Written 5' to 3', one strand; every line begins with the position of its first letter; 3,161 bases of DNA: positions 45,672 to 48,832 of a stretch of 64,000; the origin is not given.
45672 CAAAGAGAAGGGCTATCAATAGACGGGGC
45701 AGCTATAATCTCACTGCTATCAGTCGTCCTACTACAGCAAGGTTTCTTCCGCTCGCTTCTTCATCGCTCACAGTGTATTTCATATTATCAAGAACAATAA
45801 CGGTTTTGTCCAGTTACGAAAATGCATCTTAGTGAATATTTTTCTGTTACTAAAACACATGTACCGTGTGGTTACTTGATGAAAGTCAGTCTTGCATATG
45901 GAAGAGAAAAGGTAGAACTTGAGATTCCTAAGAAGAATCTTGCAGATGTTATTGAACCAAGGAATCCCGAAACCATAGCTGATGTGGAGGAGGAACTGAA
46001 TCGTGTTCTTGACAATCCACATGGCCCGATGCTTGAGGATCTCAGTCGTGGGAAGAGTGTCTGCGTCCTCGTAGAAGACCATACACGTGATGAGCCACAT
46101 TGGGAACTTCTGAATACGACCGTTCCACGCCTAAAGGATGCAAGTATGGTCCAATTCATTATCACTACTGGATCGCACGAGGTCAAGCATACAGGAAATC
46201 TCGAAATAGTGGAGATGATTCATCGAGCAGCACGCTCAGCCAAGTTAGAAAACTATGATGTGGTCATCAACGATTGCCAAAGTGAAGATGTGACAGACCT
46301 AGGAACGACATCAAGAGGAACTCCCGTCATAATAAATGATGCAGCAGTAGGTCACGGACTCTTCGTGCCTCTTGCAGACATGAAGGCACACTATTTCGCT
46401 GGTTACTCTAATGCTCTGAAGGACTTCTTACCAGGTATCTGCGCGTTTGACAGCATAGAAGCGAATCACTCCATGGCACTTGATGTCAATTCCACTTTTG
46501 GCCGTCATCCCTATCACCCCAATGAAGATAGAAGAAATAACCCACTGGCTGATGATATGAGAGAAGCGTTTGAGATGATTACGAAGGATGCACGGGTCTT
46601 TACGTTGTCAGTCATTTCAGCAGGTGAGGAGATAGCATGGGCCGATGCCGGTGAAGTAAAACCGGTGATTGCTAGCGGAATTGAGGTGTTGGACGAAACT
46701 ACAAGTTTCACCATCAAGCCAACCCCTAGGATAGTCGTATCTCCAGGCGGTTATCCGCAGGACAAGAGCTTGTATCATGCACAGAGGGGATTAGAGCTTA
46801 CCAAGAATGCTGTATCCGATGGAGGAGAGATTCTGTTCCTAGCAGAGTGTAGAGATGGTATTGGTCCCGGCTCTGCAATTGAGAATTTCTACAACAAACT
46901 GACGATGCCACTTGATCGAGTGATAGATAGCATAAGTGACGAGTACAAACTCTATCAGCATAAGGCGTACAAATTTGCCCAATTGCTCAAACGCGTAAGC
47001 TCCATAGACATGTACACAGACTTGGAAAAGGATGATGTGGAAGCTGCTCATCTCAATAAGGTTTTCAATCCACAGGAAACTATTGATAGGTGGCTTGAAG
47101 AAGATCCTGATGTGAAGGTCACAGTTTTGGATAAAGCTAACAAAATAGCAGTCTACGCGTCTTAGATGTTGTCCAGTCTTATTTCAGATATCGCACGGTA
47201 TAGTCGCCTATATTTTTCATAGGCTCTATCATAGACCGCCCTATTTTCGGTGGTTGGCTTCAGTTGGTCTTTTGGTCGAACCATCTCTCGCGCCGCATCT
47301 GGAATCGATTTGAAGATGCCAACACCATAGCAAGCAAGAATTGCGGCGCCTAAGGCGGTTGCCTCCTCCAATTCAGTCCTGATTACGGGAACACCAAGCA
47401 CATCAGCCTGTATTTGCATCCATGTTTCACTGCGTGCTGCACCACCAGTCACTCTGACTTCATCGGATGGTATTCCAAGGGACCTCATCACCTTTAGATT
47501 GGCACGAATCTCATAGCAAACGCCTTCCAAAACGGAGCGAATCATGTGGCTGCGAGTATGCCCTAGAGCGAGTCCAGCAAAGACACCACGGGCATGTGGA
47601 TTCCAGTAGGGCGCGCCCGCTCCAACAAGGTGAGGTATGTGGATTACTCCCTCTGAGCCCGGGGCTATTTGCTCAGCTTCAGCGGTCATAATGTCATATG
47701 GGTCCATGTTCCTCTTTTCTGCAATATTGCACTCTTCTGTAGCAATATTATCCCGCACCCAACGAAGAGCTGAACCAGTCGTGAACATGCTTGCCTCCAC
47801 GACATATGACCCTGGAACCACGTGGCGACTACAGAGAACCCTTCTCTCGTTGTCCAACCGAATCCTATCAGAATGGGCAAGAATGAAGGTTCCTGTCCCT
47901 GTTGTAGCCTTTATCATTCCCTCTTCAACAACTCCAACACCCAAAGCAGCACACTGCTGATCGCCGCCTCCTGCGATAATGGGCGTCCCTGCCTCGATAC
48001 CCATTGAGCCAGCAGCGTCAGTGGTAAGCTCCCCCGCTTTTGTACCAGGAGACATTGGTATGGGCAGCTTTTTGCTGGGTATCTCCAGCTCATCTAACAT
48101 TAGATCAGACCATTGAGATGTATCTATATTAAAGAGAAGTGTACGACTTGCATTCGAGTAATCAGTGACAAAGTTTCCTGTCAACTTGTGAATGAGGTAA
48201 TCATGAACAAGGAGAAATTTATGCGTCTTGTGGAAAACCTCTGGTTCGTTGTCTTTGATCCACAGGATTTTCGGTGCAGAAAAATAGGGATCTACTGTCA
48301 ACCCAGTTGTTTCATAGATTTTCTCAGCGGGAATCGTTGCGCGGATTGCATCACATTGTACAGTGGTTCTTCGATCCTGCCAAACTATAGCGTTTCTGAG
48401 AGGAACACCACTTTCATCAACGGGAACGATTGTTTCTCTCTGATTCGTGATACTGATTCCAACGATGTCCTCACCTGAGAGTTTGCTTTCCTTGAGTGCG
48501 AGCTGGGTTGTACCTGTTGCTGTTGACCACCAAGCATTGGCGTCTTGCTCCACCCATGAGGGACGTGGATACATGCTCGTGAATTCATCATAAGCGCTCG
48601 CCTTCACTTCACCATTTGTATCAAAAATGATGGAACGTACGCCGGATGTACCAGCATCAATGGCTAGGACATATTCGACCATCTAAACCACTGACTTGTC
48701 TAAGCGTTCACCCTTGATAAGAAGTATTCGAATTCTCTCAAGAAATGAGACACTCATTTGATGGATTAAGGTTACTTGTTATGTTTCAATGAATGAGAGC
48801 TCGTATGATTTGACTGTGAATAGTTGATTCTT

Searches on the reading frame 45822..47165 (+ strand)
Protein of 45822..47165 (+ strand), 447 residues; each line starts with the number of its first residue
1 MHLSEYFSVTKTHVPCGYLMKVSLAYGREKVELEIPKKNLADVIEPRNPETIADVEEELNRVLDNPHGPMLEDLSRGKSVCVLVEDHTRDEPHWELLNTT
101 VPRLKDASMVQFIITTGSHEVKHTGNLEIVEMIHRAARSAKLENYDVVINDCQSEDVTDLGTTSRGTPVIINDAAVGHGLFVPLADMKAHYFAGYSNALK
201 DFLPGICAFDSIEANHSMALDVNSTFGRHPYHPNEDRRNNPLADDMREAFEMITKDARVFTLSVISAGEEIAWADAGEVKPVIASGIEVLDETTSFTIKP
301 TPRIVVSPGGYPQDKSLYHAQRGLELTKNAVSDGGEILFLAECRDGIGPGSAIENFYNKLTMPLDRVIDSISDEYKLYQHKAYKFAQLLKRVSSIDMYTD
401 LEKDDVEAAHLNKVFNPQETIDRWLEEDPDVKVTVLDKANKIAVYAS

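Call 55: search_protein_families(library=pfam, proteins=[window:45822-47165:+], max_evalue=0.0001)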
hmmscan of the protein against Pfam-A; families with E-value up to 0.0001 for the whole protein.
window:45822-47165:+ (447 aa): 2 families
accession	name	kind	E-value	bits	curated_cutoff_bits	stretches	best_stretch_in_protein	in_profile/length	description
PF09861.14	Lar_N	-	2.9e-35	121.8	23.3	1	26-224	1-201/204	Lactate racemase N-terminal domain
PF21113.2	LarA_C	-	2.6e-10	40.9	25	1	304-436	9-144/152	Lactate racemase C-terminal domain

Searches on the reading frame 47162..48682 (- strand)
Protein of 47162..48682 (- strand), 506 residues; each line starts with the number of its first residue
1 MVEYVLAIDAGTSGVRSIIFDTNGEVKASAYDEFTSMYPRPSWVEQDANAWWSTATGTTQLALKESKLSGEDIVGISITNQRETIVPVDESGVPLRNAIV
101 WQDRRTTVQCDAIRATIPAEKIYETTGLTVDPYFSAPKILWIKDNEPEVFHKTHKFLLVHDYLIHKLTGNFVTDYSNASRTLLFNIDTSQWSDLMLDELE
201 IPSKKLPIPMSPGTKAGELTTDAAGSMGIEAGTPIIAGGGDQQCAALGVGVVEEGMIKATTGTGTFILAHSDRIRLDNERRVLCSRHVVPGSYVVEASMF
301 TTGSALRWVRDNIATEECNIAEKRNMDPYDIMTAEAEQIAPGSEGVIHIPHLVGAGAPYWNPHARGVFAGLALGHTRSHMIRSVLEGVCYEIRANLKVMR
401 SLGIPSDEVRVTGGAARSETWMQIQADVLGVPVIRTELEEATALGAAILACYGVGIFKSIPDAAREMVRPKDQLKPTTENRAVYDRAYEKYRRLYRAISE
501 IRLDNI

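Call 55: search_protein_families(library=pfam, proteins=[window:47162-48682:-], max_evalue=0.0001)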
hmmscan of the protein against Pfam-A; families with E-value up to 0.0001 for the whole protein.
window:47162-48682:- (506 aa): 2 families
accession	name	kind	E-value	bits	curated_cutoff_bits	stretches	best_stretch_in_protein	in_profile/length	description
PF00370.27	FGGY_N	-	5.9e-82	275.4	28.8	1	4-248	1-245/245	FGGY family of carbohydrate kinases, N-terminal domain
PF02782.22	FGGY_C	-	1e-40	140.1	27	1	259-453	3-197/198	FGGY family of carbohydrate kinases, C-terminal domain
